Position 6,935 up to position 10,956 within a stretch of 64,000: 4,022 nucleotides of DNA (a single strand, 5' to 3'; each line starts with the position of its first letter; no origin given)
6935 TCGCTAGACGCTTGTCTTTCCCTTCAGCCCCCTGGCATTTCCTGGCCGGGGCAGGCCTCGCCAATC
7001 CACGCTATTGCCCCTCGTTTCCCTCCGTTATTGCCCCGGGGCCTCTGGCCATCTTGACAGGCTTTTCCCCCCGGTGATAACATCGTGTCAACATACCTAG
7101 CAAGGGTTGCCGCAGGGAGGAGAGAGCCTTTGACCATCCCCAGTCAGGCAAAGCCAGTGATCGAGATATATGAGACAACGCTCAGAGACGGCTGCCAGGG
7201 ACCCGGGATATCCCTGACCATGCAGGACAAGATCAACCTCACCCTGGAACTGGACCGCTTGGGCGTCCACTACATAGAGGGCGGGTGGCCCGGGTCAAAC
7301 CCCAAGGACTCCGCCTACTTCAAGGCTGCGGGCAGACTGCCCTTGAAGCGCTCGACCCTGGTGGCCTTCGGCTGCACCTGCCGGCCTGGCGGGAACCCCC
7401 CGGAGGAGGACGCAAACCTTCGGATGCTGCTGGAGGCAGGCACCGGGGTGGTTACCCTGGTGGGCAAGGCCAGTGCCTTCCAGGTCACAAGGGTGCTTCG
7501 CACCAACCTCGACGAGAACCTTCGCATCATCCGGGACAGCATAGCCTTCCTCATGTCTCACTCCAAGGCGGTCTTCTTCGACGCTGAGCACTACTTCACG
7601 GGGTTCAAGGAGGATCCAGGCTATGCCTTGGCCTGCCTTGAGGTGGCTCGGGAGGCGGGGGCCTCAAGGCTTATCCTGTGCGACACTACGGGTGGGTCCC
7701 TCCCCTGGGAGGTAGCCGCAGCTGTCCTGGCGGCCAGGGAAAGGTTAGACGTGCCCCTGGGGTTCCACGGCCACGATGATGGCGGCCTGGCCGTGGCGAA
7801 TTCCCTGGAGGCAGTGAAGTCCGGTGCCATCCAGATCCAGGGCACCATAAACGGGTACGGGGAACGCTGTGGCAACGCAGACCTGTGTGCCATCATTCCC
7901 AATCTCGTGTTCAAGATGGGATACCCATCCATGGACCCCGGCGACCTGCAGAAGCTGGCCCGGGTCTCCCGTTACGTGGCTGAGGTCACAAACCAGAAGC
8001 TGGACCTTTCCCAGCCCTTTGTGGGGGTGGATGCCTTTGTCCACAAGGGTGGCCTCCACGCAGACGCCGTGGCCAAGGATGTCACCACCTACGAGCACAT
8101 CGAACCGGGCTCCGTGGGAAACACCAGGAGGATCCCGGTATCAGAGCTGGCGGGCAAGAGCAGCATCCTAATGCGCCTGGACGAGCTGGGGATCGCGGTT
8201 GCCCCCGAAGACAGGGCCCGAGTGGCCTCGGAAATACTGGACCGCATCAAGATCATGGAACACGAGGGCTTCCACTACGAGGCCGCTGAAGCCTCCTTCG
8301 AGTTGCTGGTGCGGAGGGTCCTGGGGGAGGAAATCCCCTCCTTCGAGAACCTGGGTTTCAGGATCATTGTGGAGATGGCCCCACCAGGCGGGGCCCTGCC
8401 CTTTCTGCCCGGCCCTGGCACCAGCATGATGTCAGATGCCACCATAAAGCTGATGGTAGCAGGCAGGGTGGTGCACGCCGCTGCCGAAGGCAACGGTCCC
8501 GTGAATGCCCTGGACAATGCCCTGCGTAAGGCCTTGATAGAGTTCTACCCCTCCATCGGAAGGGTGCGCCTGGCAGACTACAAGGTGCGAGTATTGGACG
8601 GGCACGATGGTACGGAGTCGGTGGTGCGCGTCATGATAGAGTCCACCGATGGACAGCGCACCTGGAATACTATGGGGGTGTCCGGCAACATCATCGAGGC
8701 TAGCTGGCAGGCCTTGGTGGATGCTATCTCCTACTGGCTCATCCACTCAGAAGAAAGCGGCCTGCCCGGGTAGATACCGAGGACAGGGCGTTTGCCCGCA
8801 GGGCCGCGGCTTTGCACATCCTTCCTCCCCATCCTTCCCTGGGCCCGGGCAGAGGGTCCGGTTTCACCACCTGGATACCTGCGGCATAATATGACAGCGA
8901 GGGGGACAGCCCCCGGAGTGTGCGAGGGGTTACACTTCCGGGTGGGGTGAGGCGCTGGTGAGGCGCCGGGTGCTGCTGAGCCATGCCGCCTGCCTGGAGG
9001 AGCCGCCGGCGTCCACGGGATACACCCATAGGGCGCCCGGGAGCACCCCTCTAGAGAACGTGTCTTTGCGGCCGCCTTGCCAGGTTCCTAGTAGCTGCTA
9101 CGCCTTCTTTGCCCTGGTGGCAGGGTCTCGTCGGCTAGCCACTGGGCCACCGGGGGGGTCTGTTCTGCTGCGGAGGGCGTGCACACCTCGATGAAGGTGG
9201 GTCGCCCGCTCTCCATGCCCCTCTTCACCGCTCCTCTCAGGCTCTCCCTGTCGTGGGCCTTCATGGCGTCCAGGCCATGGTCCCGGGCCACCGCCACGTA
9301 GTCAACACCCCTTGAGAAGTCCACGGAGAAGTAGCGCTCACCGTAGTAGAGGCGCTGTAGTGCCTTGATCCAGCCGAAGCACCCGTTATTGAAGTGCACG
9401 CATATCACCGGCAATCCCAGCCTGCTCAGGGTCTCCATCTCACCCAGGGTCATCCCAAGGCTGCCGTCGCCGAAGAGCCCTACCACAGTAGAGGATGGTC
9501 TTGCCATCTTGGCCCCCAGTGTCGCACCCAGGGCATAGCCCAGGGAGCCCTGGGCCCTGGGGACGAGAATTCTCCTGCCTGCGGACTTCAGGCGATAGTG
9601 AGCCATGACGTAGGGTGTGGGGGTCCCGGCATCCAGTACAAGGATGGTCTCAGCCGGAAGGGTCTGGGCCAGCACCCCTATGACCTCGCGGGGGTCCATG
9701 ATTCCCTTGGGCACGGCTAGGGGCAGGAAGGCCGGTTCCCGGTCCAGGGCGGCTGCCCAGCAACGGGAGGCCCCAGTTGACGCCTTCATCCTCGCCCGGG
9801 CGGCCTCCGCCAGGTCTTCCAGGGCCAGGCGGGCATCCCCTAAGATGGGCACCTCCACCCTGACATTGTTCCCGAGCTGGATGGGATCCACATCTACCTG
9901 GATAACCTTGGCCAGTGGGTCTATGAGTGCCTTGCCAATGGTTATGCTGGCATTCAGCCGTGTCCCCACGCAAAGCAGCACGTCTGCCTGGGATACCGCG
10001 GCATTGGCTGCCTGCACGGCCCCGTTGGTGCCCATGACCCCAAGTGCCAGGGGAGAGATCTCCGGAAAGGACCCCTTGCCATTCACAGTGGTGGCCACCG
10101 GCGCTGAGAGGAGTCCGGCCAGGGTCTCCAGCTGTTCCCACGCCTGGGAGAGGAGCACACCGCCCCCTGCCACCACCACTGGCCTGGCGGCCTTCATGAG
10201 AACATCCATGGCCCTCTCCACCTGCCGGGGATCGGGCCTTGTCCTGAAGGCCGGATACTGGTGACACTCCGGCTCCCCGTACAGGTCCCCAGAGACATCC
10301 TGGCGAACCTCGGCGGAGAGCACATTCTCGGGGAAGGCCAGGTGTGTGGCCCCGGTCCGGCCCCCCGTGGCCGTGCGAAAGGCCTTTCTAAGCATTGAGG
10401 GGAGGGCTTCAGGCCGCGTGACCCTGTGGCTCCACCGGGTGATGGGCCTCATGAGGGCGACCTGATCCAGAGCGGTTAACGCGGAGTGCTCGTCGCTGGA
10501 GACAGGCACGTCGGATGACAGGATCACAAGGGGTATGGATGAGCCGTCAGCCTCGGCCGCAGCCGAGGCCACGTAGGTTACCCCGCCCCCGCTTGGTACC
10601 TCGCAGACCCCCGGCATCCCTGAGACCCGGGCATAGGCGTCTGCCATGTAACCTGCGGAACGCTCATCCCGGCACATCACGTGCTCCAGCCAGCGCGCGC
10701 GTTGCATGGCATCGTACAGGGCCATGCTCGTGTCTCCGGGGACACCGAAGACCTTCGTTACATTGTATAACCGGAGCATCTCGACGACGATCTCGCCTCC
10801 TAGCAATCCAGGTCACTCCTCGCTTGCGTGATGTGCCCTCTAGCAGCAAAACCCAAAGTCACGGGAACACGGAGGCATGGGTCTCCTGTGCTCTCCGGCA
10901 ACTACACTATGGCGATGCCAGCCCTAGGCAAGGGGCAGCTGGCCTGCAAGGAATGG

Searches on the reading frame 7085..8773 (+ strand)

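Call 80: search_protein_families(library=pfam, proteins=[window:7085-8773:+], max_evalue=0.0001)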
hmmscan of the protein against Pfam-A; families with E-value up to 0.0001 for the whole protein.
window:7085-8773:+ (562 aa): 3 families
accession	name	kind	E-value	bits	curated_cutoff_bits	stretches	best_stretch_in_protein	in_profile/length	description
PF00682.25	HMGL-like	-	1.1e-40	140.1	29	1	26-297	2-259/260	HMGL-like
PF08502.15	LeuA_dimer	-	5.3e-26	91.5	24.9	1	445-550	32-129/131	LeuA allosteric (dimerisation) domain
PF22617.1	HCS_D2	-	4.1e-14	53.1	27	1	313-384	2-74/82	Homocitrate synthase post-HMGL domain-like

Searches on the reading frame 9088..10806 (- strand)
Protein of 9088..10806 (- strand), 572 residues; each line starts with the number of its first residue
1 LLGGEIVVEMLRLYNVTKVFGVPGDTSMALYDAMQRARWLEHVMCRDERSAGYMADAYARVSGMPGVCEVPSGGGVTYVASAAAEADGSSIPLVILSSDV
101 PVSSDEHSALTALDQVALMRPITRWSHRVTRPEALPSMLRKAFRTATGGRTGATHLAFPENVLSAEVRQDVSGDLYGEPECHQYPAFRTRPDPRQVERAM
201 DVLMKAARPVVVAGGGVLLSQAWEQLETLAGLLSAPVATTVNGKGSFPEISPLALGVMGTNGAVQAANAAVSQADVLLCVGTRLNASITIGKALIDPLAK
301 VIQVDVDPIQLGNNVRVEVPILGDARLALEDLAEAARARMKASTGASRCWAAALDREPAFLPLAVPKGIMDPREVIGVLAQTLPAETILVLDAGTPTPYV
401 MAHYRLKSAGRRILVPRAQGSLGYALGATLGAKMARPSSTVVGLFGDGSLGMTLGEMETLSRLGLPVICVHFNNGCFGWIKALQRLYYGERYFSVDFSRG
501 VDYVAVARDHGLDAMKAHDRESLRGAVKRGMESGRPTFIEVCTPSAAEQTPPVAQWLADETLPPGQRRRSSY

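Call 80: search_protein_families(library=pfam, proteins=[window:9088-10806:-], max_evalue=0.0001)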
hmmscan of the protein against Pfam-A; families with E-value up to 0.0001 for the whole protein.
window:9088-10806:- (572 aa): 3 families
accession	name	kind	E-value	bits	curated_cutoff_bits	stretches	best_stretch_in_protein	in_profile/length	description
PF00205.28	TPP_enzyme_M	-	1.5e-37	128.8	30.4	1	196-332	1-137/137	Thiamine pyrophosphate enzyme, central domain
PF02776.23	TPP_enzyme_N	-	6.8e-33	113.4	26.8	1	2-118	2-119/119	Thiamine pyrophosphate enzyme, N-terminal TPP binding domain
PF02775.26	TPP_enzyme_C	-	1.6e-32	112.8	21.9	1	392-541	1-151/151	Thiamine pyrophosphate enzyme, C-terminal TPP binding domain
